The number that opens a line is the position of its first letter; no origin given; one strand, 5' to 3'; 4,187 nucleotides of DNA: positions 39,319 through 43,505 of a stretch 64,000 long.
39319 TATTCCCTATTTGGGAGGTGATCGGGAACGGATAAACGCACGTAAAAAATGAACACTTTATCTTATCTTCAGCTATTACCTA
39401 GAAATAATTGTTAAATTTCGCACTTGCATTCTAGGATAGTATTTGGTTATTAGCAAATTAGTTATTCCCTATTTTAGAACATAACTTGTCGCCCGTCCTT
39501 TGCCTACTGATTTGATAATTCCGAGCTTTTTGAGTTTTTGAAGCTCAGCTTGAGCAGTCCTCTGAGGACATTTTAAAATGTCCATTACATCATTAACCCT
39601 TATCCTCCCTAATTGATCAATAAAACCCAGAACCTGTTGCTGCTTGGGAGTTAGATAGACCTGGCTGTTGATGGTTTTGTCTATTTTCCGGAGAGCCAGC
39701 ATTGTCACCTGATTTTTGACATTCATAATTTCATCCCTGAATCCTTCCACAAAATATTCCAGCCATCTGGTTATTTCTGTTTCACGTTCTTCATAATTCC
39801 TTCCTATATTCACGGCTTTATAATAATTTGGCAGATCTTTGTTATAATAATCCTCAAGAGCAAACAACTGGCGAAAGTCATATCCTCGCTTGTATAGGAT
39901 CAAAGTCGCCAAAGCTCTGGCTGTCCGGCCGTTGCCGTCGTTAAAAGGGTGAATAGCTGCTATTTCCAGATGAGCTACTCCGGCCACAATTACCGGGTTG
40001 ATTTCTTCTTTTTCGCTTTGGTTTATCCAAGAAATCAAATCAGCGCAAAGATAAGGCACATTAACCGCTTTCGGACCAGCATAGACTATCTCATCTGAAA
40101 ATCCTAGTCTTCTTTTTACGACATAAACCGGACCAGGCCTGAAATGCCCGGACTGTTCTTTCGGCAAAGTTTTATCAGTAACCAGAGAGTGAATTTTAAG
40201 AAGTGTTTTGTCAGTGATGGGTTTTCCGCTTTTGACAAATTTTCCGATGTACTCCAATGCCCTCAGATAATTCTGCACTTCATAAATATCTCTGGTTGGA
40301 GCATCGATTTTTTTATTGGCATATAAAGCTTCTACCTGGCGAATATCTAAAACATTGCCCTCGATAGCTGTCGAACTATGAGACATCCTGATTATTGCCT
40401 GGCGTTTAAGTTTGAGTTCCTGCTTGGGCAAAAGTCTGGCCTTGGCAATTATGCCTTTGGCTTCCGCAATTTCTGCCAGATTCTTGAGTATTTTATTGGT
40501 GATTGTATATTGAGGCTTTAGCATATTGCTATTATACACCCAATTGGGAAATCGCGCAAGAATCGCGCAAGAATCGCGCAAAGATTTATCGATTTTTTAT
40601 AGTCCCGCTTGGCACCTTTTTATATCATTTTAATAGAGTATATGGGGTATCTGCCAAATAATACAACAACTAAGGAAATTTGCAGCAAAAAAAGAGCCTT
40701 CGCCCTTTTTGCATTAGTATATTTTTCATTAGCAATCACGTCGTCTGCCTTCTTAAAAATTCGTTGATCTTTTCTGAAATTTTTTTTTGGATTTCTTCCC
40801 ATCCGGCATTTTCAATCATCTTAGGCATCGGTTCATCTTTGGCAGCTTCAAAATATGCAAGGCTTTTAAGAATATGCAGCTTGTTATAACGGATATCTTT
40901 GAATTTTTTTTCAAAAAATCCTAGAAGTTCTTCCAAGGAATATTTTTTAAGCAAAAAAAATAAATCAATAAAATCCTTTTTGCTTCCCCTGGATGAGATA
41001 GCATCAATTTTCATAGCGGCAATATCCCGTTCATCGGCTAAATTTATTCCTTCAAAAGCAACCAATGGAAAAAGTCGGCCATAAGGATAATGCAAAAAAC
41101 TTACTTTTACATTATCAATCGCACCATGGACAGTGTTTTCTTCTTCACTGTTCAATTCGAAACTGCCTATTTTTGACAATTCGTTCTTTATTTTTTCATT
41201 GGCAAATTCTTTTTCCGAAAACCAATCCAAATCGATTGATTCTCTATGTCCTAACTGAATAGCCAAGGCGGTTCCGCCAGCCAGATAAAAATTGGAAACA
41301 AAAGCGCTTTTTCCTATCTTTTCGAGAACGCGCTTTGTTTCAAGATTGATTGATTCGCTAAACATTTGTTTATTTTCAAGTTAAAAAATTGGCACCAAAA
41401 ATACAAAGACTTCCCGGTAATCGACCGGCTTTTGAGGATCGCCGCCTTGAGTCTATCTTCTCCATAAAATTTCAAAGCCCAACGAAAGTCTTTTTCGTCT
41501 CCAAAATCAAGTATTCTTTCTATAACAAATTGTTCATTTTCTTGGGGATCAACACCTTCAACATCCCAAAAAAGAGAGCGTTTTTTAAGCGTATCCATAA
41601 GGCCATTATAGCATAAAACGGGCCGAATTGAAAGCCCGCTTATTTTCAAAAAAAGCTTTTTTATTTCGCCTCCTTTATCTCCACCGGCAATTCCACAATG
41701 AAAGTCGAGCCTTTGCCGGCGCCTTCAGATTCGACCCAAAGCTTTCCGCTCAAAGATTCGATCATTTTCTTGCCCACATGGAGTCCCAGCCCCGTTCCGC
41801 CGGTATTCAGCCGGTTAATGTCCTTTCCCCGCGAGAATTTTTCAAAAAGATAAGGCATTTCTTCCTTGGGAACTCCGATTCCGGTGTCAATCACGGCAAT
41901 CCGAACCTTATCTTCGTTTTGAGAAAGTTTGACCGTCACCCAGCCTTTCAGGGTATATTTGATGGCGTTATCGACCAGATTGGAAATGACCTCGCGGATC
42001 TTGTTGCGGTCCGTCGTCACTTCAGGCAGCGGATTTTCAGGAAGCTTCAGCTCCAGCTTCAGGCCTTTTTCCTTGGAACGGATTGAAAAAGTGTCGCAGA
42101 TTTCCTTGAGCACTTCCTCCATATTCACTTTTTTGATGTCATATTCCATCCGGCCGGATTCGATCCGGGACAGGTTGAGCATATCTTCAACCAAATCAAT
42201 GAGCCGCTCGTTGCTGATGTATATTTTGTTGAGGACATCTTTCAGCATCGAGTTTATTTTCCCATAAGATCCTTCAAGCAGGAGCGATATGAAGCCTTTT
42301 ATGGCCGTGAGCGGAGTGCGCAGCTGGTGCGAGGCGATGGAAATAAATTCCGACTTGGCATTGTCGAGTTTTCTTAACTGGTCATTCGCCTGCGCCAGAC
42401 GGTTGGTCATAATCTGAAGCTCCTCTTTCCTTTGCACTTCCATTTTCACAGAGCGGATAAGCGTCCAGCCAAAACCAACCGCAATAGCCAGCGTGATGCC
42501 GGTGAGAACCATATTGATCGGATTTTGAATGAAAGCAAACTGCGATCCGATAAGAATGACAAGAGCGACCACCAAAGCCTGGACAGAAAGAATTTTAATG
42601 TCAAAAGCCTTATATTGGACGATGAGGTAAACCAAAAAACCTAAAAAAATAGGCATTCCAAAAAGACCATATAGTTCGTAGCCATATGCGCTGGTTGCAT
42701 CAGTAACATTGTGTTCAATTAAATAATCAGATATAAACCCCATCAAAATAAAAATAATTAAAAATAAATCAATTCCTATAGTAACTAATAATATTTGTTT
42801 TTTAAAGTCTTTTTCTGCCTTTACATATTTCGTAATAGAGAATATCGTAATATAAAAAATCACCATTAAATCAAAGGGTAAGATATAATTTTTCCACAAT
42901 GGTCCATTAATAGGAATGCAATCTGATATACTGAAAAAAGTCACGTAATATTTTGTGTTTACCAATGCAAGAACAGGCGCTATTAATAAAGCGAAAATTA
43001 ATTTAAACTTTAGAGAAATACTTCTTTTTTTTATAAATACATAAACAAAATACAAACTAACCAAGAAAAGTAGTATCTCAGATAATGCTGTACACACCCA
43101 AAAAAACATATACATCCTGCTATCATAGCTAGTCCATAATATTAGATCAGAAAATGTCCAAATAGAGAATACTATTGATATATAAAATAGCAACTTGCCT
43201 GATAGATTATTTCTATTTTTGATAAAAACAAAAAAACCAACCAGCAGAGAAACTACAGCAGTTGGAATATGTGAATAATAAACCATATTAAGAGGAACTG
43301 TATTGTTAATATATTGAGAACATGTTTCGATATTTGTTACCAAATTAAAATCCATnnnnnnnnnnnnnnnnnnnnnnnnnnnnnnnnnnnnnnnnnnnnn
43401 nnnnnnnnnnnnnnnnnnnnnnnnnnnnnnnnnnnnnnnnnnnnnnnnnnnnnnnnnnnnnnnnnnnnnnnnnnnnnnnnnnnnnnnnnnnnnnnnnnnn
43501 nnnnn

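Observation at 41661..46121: REC - 7TM histidine kinase - SET-domain methyltransferase - 7TM histidine kinase operon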

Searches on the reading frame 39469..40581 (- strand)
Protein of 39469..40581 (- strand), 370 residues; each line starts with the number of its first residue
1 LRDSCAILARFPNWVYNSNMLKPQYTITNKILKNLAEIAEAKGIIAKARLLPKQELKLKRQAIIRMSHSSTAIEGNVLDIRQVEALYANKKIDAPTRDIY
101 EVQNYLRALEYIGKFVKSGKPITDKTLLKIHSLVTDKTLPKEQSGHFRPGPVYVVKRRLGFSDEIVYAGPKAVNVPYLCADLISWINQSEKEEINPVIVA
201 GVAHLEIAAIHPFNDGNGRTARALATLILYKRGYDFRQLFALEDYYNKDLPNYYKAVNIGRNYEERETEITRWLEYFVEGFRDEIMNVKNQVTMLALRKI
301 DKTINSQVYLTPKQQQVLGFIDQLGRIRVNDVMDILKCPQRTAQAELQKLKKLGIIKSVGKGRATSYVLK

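Call 3: search_protein_families(library=pfam, proteins=[window:39469-40581:-], max_evalue=0.01)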
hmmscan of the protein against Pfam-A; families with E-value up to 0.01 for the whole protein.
window:39469-40581:- (370 aa): 4 families
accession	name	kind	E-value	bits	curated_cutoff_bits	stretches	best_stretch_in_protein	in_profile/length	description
PF02661.23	Fic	-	1.8e-17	64.4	24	1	122-229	2-93/93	Fic/DOC family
PF22168.2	DIP2311-like_C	-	2.5e-05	24.9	27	1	320-369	13-62/63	Transcriptional regulator DIP2311-like, C-terminal domain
PF13784.11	Fic_N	-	0.00011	22.6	26.7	1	48-111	18-79/82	Fic/DOC family N-terminal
PF22979.2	HTH_69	-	0.0098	16.2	27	0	328-361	28-61/69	Winged helix-turn-helix domain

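Call 72: search_protein_families(library=padloc, proteins=[window:39469-40581:-], max_evalue=0.001)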
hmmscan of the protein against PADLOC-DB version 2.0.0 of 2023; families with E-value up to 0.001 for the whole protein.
window:39469-40581:- (370 aa): 14 families
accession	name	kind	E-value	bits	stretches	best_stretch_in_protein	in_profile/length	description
PDLC03963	SoFic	-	1.9e-56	190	1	21-368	14-350/361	-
PDLC04840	PDC-S04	-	2.6e-19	67.8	1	61-224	10-169/227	-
PDLC04836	PDC-S04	-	1.1e-16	58.8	1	62-224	25-182/244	-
PDLC04966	PDC-S24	-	2.7e-15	54.2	1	103-234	217-341/497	-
PDLC04837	PDC-S04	-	1.2e-12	45.7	1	67-224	30-178/234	-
PDLC04839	PDC-S04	-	4.6e-12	44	1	201-265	131-191/205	-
PDLC04838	PDC-S04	-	1.5e-07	29.4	1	205-237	138-170/209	-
PDLC01044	Csa3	-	1.1e-05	23.4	1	299-367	123-184/194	Type I-A associated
PDLC01879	CARF3--CARF_TM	-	2e-05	22.3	1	309-369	153-209/222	-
PDLC01434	CasR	-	0.00016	19.6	1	304-365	121-180/191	"CAS-I,CAS-II,CAS-III,CAS-IV,CAS-V,CAS-VI; associated_signaling"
PDLC01268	CasR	-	0.00025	19.1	1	293-364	110-173/179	"CAS-I,CAS-II,CAS-III,CAS-IV,CAS-V,CAS-VI; associated_signaling"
PDLC01438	Csa3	-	0.00045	18.3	1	228-367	63-198/305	"CAS-I,CAS-II,CAS-III,CAS-IV,CAS-V,CAS-VI; associated_signaling"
PDLC01850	CARF3--CARF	-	0.00066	17.6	0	310-364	143-197/209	-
PDLC05078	PDC-S72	-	0.00093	16.4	0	209-297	185-267/377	-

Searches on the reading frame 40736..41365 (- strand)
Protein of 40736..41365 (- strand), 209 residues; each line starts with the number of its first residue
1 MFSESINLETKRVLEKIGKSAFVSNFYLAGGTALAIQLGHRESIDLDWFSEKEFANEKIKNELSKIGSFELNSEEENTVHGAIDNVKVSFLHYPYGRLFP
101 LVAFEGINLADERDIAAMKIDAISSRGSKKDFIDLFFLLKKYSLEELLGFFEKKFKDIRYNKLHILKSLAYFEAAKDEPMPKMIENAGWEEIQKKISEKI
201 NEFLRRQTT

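Call 3: search_protein_families(library=pfam, proteins=[window:40736-41365:-], max_evalue=0.01)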
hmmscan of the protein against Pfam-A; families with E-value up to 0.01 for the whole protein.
window:40736-41365:- (209 aa): 1 family
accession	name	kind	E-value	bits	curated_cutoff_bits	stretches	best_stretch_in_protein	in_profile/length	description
PF08843.17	AbiEii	-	1.3e-15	58.5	22.5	1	12-198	1-225/238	Nucleotidyl transferase AbiEii toxin, Type IV TA system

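Call 72: search_protein_families(library=padloc, proteins=[window:40736-41365:-], max_evalue=0.001)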
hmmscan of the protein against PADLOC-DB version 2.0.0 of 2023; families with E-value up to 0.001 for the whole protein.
window:40736-41365:- (209 aa): 10 families
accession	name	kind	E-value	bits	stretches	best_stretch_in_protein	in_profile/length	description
PDLC02307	AbiEii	-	4.9e-09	34.3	1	11-189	9-185/219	AbiEii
PDLC02288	AbiEii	-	1.3e-07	28.9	1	11-72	38-101/294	AbiEii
PDLC02313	AbiEii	-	1.4e-06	26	0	107-155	157-203/254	AbiEii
PDLC02298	AbiEii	-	3.9e-06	24.5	1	12-77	13-80/220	AbiEii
PDLC02304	AbiEii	-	4e-06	24.9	0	113-203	162-258/260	AbiEii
PDLC02323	AbiEii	-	7.1e-06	23.8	1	110-197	155-244/248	AbiEii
PDLC02328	AbiEii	-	9.1e-06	23.7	0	105-143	108-146/203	AbiEii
PDLC02330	AbiEii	-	1.3e-05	23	0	12-66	13-68/219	AbiEii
PDLC02326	AbiEii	-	0.00036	18.6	0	10-70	31-93/133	AbiEii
PDLC02305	AbiEii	-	0.00078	16.8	0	107-146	159-198/306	AbiEii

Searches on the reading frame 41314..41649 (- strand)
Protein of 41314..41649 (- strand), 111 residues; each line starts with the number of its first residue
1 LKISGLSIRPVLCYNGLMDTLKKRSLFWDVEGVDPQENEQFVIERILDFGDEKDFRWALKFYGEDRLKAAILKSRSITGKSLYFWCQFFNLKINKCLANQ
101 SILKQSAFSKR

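Call 3: search_protein_families(library=pfam, proteins=[window:41314-41649:-], max_evalue=0.01)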
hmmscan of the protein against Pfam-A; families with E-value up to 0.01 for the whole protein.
window:41314-41649:- (111 aa): 1 family
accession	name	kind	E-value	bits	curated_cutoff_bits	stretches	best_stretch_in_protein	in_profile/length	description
PF21956.1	DUF6922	-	1.2e-13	50.8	27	1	24-71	3-52/52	Family of unknown function (DUF6922)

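Call 72: search_protein_families(library=padloc, proteins=[window:41314-41649:-], max_evalue=0.001)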
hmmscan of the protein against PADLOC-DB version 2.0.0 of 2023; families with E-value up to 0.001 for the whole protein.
window:41314-41649:- (111 aa): 0 families

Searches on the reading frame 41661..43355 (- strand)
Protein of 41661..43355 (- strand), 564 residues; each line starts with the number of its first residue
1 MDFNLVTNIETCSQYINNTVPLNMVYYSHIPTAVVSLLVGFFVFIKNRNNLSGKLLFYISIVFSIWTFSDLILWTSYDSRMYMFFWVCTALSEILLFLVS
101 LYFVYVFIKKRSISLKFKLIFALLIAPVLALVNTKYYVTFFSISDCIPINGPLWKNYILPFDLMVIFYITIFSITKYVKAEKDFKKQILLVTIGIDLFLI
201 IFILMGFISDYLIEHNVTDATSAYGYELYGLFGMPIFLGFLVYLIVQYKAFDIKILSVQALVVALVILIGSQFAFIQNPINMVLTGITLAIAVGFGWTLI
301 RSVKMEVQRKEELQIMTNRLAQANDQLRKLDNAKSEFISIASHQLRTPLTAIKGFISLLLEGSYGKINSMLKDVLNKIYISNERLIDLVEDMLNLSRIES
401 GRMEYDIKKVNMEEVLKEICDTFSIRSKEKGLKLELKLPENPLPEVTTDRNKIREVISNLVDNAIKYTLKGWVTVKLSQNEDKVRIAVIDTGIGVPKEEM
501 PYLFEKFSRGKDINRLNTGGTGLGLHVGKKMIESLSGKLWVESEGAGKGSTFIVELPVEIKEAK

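Call 3: search_protein_families(library=pfam, proteins=[window:41661-43355:-], max_evalue=0.01)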
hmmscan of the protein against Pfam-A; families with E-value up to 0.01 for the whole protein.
window:41661-43355:- (564 aa): 4 families
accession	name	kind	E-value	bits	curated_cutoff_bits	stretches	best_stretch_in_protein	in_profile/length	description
PF02518.31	HATPase_c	-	5.1e-28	98.2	26.4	1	449-559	2-110/111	Histidine kinase-, DNA gyrase B-, and HSP90-like ATPase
PF00512.31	HisKA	-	3e-19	69.3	26.9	1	333-401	1-66/66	His Kinase A (phospho-acceptor) domain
PF13589.12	HATPase_c_3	-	0.00073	20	25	1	454-548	4-97/137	Histidine kinase-, DNA gyrase B-, and HSP90-like ATPase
PF13581.12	HATPase_c_2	-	0.0044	17.5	27.4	0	454-535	37-112/127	Histidine kinase-like ATPase domain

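Call 4: search_protein_families(library=ncbifam, proteins=[window:41661-43355:-], max_evalue=0.01)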
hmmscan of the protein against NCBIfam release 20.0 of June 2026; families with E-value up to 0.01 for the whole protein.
window:41661-43355:- (564 aa): 86 families (the best 25 are shown)
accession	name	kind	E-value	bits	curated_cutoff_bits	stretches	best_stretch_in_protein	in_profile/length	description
NF046044.1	PnpS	equivalog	5.8e-62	209.9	400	1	325-557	161-390/390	two-component system histidine kinase PnpS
TIGR02966.1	phoR_proteo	equivalog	3.6e-55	187.3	334.2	1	325-555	105-332/333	phosphate regulon sensor histidine kinase PhoR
NF033092.0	HK_WalK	equivalog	4.2e-55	187.4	725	1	328-558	366-594/594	cell wall metabolism sensor histidine kinase WalK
TIGR02956.1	TMAO_torS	equivalog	8.7e-55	186.3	676.5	1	318-559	448-683/967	TMAO reductase system sensor histidine kinase/response regulator TorS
NF038297.2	hybrid_HK_HrmK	equivalog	5.7e-48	164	725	1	305-561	206-460/607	hybrid histidine kinase/response regulator HrmK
NF008302.0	PRK11091.1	equivalog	1.6e-45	155.6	838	1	321-561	270-508/779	aerobic respiration two-component sensor histidine kinase ArcB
NF041735.1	hist_kin_RppB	equivalog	1.5e-43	149.2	400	1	336-557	218-438/438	two-component system sensor histidine kinase RppB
NF008318.0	PRK11107.1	equivalog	2.8e-43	148.1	890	1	322-562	281-522/920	two-component sensor histidine kinase BarA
NF041947.1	LuxQ_Vibrio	equivalog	6.8e-42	143.3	1200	1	323-562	461-700/843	quorum-sensing autoinducer 2 sensor kinase/phosphatase LuxQ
NF041880.1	EPS_EpsF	equivalog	1e-41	143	900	1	322-557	262-492/492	response regulator EpsF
NF040691.1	MtrAB_MtrB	equivalog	4.7e-41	141.4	450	1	314-559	251-493/507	MtrAB system histidine kinase MtrB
NF006800.0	PRK09303.1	equivalog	2e-40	138.9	342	1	312-559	127-378/383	histidine kinase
NF047874.1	MASE3_PAS_HK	subfamily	6.3e-40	137.6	560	1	307-562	375-629/655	MASE3 domain-containing sensor histidine kinase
NF033091.0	HK_VanS_ACDEFG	equivalog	3.2e-38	131.5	400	1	308-557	48-293/293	vancomycin resistance histidine kinase VanS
NF011874.0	PRK15347.1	equivalog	3.6e-38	131.2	852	1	316-559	380-615/921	two component system sensor kinase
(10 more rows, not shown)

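Call 72: search_protein_families(library=padloc, proteins=[window:41661-43355:-], max_evalue=0.001)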
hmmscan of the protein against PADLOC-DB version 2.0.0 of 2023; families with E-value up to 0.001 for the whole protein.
window:41661-43355:- (564 aa): 3 families
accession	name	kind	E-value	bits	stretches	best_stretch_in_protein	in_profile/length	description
PDLC04647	PDC-M43B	-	7.9e-10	36.3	1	398-544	176-320/347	-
PDLC04649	PDC-M43B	-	6.3e-09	33.3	1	408-535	184-312/345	-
PDLC04650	PDC-M43B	-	2.1e-05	21.9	1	406-543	183-320/344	-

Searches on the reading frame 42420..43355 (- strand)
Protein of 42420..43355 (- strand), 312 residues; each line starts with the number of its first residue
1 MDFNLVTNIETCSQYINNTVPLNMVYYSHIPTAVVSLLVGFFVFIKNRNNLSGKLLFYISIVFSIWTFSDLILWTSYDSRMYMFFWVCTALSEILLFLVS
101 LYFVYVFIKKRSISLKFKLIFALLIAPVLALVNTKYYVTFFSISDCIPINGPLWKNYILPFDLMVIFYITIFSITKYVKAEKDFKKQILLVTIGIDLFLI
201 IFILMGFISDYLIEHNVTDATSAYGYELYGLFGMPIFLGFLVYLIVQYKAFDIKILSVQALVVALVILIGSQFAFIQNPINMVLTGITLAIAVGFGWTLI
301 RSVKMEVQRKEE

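Call 16: find_homologous_proteins(query=window:42420-43355:-, max_evalue=0.001)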
Query seq(312 aa) (312 aa): 91 proteins with E <= 0.001 among 3885 candidates.
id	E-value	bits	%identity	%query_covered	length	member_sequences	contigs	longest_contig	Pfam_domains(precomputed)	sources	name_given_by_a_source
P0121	1.8e-78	282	47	100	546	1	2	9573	PF02518.32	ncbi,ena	-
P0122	5.9e-76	274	49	99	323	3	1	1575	-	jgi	-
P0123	1.2e-73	266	46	100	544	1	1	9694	PF02518.32,PF00512.32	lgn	-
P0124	2.9e-73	265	46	94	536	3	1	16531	PF02518.32,PF00512.32,PF16927.12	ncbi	-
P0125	1.2e-72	263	48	100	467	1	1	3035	PF00512.32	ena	-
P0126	2.5e-71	259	48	95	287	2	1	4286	-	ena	-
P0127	1.7e-70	256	46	100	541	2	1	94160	PF02518.32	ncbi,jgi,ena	-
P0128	3.5e-69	252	46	100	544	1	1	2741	PF02518.32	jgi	jgi:signal transduction histidine kinase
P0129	3.7e-68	248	48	100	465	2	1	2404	PF00512.32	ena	-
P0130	2.2e-65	239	45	99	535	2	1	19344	PF02518.32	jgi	-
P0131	2.8e-65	239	46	100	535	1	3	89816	PF02518.32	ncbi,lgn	ncbi:MAG: ATP-binding protein [Minisyncoccia bacterium]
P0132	7.2e-65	238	46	93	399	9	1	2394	PF00512.32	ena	-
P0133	1.1e-62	230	43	100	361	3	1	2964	-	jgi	jgi:hypothetical protein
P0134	2.1e-62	230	47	93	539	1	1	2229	PF02518.32,PF00512.32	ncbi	ncbi:MAG: sensor histidine kinase, partial [Deltaproteobacteria bacterium]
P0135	5.4e-62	228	44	97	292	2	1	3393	-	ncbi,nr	ncbi:MAG TPA: hypothetical protein VJB63_00695, partial [Patescibacteria group bacterium]|nr:hypothe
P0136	7.9e-62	228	43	100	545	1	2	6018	PF02518.32,PF16927.12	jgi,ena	-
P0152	8.7e-57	211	43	88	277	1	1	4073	PF16927.12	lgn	-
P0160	2.5e-53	200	46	63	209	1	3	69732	PF16927.12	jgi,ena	-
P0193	1.1e-39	155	37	92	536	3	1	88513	PF02518.32,PF16927.12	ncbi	ncbi:MAG: hypothetical protein RLY49_38 [Candidatus Parcubacteria bacterium]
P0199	1.3e-32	132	36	74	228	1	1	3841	PF16927.12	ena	-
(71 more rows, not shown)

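Call 20: find_related_loci(query=A3, collection=metagenome_contigs, flank=5000)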
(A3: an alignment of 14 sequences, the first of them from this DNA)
Query A3 (304 aa) in metagenome_contigs; peptide patterns used: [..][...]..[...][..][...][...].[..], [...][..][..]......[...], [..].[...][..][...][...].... (x = any residue, [..] = any of these).
598 stretches matched a pattern (row limit reached: there are more); 388 encode a relative of the query (tblastn E <= 1e-3); the best 80 are kept; 80 distinct loci.
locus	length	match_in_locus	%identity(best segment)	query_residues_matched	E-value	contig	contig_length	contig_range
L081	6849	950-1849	48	1-304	3e-86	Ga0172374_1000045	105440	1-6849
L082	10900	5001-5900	48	1-304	4e-86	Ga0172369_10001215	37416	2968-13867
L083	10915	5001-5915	49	1-304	1e-85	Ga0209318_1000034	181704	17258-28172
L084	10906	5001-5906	49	1-304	6e-85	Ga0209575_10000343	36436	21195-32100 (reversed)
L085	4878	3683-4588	48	1-304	4e-85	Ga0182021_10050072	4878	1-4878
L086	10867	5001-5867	49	1-304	3e-84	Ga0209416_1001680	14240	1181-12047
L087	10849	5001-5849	51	17-304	2e-84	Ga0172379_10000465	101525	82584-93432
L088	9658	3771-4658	47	1-304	1e-83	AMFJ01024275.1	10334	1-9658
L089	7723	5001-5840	52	20-304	2e-82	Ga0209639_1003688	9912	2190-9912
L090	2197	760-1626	46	1-304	3e-84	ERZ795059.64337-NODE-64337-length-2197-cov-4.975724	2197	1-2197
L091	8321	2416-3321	46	1-304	4e-81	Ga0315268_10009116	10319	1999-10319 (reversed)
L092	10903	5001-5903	45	1-304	1e-80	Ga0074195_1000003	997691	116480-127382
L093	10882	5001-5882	45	1-303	4e-80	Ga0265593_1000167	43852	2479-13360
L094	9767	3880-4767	46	1-304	7e-80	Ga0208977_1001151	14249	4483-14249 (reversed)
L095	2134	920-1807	46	1-304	8e-83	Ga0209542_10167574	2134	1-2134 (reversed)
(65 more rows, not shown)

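Call 21: search_protein_families(library=pfam, alignment_id=A3, max_evalue=1)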
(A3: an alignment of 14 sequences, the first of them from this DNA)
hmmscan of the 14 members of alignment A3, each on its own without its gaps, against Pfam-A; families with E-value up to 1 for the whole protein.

A. member 1, seq(304 aa): 0 families

B. families by the number of members that match (of 14 scanned): 5 families
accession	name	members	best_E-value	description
PF16927.11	HisKA_7TM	7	4.8e-10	N-terminal 7TM region of histidine kinase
PF18303.6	Saf_2TM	1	0.0075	SAVED-fused 2TM effector domain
PF20154.4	LNT_N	1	0.28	Apolipoprotein N-acyltransferase N-terminal domain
PF21544.3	PorZ_N_b_propeller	1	0.28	TSS9, PorZ, N-terminal beta-propeller domain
PF09786.14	CytochromB561_N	1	0.53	Cytochrome B561, N terminal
